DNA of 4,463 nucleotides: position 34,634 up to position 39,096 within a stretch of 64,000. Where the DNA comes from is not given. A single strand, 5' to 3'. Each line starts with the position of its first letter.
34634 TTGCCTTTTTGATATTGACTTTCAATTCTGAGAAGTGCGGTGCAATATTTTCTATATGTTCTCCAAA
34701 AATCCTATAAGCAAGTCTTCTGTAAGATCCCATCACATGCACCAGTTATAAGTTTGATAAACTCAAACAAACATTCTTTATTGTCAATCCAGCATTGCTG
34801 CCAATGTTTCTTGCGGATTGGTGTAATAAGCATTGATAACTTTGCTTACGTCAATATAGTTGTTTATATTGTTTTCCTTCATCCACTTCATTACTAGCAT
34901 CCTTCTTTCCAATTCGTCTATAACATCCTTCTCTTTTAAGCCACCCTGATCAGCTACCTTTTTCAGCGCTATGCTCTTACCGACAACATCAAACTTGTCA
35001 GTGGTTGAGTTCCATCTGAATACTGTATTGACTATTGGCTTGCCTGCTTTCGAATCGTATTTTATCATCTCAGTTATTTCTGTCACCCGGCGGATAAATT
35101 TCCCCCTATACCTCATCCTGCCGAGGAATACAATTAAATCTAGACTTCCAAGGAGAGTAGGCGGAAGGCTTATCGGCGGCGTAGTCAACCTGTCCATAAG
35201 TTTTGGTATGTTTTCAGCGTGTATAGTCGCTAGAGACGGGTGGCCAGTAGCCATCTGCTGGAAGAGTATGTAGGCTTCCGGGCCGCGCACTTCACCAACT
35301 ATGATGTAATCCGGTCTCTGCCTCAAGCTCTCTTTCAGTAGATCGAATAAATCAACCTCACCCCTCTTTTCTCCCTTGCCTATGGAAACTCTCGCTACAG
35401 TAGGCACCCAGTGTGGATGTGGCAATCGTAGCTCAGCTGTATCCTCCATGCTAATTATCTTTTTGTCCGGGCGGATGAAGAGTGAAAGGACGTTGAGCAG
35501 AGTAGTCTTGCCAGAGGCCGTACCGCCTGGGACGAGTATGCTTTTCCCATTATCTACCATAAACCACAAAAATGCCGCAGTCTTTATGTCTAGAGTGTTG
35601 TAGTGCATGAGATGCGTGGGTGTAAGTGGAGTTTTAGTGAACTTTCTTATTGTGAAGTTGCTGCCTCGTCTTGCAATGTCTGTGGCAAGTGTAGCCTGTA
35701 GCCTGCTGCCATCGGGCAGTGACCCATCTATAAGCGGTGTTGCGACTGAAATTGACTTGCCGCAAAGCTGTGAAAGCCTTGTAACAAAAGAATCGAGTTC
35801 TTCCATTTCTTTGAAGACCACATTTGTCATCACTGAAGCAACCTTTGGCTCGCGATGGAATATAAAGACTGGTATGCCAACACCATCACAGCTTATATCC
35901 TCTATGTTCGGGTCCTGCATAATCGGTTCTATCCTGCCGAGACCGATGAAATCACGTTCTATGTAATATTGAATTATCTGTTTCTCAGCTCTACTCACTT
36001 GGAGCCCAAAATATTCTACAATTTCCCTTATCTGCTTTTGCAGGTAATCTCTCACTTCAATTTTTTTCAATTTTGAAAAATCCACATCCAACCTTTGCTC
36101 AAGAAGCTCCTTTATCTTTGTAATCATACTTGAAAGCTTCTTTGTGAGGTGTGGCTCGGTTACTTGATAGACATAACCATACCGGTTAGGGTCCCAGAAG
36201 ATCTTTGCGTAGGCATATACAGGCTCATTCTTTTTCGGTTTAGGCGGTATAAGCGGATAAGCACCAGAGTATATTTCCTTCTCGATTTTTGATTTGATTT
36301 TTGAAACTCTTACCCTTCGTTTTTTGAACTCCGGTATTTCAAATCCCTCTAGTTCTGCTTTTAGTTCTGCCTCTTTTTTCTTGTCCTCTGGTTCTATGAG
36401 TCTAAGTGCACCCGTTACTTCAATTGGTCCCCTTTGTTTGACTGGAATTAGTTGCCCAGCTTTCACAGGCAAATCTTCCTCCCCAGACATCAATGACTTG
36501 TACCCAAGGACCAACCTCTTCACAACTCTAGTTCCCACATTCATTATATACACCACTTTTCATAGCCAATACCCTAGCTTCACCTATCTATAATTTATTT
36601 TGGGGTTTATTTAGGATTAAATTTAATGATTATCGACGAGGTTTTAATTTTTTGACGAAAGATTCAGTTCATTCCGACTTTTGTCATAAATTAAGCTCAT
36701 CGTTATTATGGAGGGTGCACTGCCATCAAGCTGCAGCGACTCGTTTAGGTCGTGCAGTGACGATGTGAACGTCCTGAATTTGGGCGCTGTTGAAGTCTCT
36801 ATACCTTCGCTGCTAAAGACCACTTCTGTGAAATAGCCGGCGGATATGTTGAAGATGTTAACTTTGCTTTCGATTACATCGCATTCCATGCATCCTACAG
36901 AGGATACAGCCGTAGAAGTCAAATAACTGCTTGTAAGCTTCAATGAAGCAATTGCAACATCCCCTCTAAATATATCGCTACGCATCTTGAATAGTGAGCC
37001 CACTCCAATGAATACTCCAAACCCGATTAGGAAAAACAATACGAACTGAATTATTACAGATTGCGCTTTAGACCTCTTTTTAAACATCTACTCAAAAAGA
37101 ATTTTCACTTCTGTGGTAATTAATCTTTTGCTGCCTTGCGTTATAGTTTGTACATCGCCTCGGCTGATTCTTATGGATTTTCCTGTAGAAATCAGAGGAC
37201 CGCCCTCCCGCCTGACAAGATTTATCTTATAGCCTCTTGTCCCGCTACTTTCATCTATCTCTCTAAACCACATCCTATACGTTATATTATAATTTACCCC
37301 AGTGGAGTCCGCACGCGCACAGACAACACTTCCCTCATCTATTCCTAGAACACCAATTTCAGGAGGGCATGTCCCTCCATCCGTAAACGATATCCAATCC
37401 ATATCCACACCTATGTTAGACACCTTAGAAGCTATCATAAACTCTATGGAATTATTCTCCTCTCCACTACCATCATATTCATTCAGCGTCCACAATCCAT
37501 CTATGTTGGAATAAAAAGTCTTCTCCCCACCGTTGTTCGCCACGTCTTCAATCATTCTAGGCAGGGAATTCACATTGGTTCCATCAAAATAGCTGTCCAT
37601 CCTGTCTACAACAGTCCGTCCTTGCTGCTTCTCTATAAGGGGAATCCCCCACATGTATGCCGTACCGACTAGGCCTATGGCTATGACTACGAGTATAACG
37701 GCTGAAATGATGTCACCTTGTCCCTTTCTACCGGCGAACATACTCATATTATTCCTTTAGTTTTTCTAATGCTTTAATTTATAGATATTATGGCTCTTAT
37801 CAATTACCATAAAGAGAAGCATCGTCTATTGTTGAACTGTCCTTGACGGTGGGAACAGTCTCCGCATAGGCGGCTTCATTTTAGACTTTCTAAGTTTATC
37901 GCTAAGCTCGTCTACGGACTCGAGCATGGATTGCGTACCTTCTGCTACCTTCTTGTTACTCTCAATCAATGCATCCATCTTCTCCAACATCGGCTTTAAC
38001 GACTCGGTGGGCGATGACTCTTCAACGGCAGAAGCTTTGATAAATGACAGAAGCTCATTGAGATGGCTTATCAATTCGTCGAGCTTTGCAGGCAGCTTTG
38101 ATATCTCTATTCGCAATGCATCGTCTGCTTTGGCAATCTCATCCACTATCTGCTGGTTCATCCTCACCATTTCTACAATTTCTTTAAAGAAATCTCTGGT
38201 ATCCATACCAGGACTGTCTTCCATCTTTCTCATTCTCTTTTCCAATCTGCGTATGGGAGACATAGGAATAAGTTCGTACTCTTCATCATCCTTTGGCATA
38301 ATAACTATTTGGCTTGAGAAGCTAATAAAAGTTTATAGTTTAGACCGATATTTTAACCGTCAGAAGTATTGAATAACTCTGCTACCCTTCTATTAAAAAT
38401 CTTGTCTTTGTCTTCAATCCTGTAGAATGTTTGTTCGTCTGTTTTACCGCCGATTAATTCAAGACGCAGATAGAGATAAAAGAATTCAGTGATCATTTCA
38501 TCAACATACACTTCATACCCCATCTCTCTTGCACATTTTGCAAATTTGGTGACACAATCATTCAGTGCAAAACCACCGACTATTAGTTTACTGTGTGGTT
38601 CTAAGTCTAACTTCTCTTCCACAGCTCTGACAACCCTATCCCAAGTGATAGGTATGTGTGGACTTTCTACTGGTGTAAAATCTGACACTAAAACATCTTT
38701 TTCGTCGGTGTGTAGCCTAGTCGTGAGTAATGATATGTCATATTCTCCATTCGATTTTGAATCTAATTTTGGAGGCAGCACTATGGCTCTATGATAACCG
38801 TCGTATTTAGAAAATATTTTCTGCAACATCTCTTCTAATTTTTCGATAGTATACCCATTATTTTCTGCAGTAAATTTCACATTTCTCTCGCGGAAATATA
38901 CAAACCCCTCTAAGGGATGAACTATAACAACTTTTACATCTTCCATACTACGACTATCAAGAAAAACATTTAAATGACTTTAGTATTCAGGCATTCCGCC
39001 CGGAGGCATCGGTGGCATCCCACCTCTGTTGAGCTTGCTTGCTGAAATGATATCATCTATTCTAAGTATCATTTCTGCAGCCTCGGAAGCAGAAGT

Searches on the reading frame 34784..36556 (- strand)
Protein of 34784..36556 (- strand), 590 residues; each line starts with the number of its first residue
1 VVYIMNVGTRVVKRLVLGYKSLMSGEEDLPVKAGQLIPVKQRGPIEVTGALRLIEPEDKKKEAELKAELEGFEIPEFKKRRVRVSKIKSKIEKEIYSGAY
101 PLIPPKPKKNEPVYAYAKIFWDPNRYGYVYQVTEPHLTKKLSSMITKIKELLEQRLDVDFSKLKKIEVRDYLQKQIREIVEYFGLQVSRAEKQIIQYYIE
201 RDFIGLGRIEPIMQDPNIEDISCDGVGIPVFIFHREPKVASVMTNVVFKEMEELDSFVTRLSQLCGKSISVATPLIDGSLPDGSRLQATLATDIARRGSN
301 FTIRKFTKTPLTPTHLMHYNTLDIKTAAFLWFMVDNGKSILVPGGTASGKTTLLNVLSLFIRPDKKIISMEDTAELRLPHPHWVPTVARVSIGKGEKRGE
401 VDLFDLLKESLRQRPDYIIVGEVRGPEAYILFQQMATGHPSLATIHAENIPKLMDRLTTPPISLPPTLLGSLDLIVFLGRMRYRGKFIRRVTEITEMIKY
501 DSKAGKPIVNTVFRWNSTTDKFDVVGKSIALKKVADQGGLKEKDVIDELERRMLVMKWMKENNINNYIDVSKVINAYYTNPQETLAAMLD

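Call 20: search_protein_families(library=pfam, proteins=[window:34784-36556:-], max_evalue=0.00001)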
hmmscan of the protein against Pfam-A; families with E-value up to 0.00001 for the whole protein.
window:34784-36556:- (590 aa): 1 family
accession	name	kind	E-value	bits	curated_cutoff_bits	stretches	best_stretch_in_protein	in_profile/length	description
PF00437.27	T2SSE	-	1.2e-33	116.7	24.9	1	246-459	38-257/370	Type II/IV secretion system protein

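Call 69: search_protein_families(library=ncbifam, proteins=[window:34784-36556:-], max_evalue=0.01)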
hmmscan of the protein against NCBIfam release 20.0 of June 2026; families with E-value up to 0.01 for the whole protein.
window:34784-36556:- (590 aa): 24 families
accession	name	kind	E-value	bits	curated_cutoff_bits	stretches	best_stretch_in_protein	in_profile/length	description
NF058587.1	archaellum_moto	equivalog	2.3e-125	419.3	550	1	139-581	63-521/527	archaellum flagellar ATPase motor FlaI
NF053672.1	bindosome_BasE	exception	6e-59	200.1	1000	1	128-580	63-510/512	bindosome assembly system ATPase subunit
TIGR03819.1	heli_sec_ATPase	hypoth_equivalog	5.8e-51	173.7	373.15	1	183-457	29-297/340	TadA family conjugal transfer-associated ATPase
TIGR02788.1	VirB11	equivalog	3.8e-36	124.7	249.95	2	325-457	132-262/308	P-type DNA transfer ATPase VirB11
TIGR02782.1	TrbB_P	equivalog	5.4e-30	104.7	304.55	1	251-480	51-280/303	P-type conjugative transfer ATPase TrbB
NF010469.0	PRK13894.1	subfamily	8.1e-28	97.7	508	1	241-497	54-307/320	conjugal transfer ATPase TrbB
NF010475.0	PRK13900.1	equivalog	2.6e-26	92.5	389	1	325-450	148-272/333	type IV secretion system ATPase VirB11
NF010407.0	PRK13833.1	subfamily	8.9e-22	77.9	499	1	270-496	78-302/323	conjugal transfer protein TrbB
NF010425.0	PRK13851.1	equivalog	1e-21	77.2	461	1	299-450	126-273/344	type IV secretion system protein VirB11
NF041000.1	ATPase_ComGA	equivalog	2e-15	56.6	300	1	340-458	131-243/267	competence type IV pilus ATPase ComGA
TIGR02538.1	type_IV_pilB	equivalog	2.1e-12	46.5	675.65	1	340-459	319-431/564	type IV-A pilus assembly ATPase PilB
TIGR01420.1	pilT_fam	subfamily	9e-12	44.9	319.1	1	338-457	123-239/343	PilT/PilU family type 4a pilus ATPase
TIGR02533.1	type_II_gspE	equivalog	1.3e-11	43.8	630.25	1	340-458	246-357/486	type II secretion system ATPase GspE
NF007755.0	PRK10436.1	equivalog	5.9e-11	41.7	617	1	339-461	221-336/465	type II secretion system protein GspE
TIGR02525.1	plasmid_TraJ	equivalog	1.3e-10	40.8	368.3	1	322-457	135-269/372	plasmid transfer ATPase TraJ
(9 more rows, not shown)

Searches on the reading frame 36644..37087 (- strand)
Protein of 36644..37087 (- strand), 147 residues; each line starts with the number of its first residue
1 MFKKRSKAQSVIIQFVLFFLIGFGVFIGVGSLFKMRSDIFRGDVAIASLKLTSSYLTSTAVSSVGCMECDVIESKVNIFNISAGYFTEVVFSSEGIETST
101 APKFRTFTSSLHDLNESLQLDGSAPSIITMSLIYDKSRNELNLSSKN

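Call 69: search_protein_families(library=ncbifam, proteins=[window:36644-37087:-], max_evalue=0.01)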
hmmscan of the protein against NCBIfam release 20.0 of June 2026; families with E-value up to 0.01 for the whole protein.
window:36644-37087:- (147 aa): 0 families

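Call 70: search_protein_families(library=pfam, proteins=[window:36644-37087:-], max_evalue=1)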
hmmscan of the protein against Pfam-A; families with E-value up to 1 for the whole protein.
window:36644-37087:- (147 aa): 1 family
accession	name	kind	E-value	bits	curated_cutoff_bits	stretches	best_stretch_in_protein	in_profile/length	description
PF20108.4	DUF6498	-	0.079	12.7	23.7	1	7-63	68-125/207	Family of unknown function (DUF6498)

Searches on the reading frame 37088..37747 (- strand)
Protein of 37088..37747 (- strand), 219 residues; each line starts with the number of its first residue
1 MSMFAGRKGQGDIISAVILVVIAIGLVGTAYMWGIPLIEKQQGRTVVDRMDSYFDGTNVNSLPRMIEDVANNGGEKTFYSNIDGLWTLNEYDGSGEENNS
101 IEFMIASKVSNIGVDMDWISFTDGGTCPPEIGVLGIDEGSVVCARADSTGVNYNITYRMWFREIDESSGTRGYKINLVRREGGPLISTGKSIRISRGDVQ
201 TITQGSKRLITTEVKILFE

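Call 23: search_protein_families(library=pfam, proteins=[window:37088-37747:-], max_evalue=0.001)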
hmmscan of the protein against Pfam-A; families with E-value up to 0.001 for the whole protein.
window:37088-37747:- (219 aa): 0 families

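Call 69: search_protein_families(library=ncbifam, proteins=[window:37088-37747:-], max_evalue=0.01)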
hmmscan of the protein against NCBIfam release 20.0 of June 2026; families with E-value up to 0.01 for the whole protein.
window:37088-37747:- (219 aa): 0 families

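Call 70: search_protein_families(library=pfam, proteins=[window:37088-37747:-], max_evalue=1)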
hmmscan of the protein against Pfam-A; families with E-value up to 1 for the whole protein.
window:37088-37747:- (219 aa): 0 families

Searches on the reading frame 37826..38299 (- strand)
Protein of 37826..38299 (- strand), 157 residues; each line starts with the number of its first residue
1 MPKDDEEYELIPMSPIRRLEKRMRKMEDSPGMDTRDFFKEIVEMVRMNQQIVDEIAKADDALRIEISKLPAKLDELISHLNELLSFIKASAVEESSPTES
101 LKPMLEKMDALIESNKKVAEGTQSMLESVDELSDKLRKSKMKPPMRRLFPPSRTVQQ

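Call 69: search_protein_families(library=ncbifam, proteins=[window:37826-38299:-], max_evalue=0.01)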
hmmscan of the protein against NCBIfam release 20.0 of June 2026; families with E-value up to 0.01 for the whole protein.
window:37826-38299:- (157 aa): 2 families
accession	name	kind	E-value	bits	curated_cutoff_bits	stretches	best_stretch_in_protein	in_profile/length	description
NF041244.1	IglI_fam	subfamily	0.0057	16.6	100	1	36-143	52-153/290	type VI secretion system protein IglI family protein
TIGR00833.1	actII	subfamily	0.0089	14.3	874.7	0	16-138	528-646/910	MMPL family RND transporter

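Call 70: search_protein_families(library=pfam, proteins=[window:37826-38299:-], max_evalue=1)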
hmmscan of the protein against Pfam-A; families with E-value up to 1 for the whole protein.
window:37826-38299:- (157 aa): 25 families
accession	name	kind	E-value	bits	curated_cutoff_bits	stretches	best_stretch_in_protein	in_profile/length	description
PF14932.11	HAUS-augmin3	-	0.00098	19.1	29.4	1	44-136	67-159/260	HAUS augmin-like complex subunit 3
PF05600.17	CDK5RAP3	-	0.001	18.4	22.6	1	49-142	326-417/502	CDK5 regulatory subunit-associated protein 3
PF20667.3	Sec10_N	-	0.002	18.6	27.4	1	87-141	30-84/118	Exocyst complex component Sec10, N-terminal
PF05859.17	Mis12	-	0.0046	17.2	25.7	1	43-138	119-194/231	Mis12 protein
PF06103.16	DUF948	-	0.005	17.4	37.2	1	98-136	39-77/89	Bacterial protein of unknown function (DUF948)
PF14712.11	Snapin_Pallidin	-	0.01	16.7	29.6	0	37-89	7-59/89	Snapin/Pallidin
PF06005.17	ZapB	-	0.012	16.5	31.5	1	60-109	21-70/71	Cell division protein ZapB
PF04124.18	Dor1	-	0.025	13.9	23.3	1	31-109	20-101/339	Dor1-like family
PF25240.1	PUB2_N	-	0.027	14.9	29.5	0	100-139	42-82/140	PUB2-like, N-terminal domain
PF11083.13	Relaxase_C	-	0.065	13.9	30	1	45-111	25-83/125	C-terminal helical hairpin domain from relaxase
PF00015.26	MCPsignal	-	0.067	13.5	34.6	0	33-61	125-153/172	Methyl-accepting chemotaxis protein (MCP) signalling domain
PF07989.16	Cnn_1N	-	0.069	13.8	28.5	0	18-63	25-67/74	Centrosomin N-terminal motif 1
PF13949.11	ALIX_LYPXL_bnd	-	0.07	12.8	30.8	1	39-131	75-165/295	ALIX V-shaped domain binding to HIV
PF17335.7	IES5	-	0.099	13.4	25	1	53-140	13-99/113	Ino80 complex subunit 5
PF03730.19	Ku_C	-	0.11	13.5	23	1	84-137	16-71/90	Ku70/Ku80 C-terminal arm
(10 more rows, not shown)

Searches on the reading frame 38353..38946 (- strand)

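Call 70: search_protein_families(library=pfam, proteins=[window:38353-38946:-], max_evalue=1)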
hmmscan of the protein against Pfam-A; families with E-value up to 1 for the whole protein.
window:38353-38946:- (197 aa): 1 family
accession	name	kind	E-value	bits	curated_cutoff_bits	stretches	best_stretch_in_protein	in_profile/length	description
PF00857.26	Isochorismatase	-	0.1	13.1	27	1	119-149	114-144/175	Isochorismatase domain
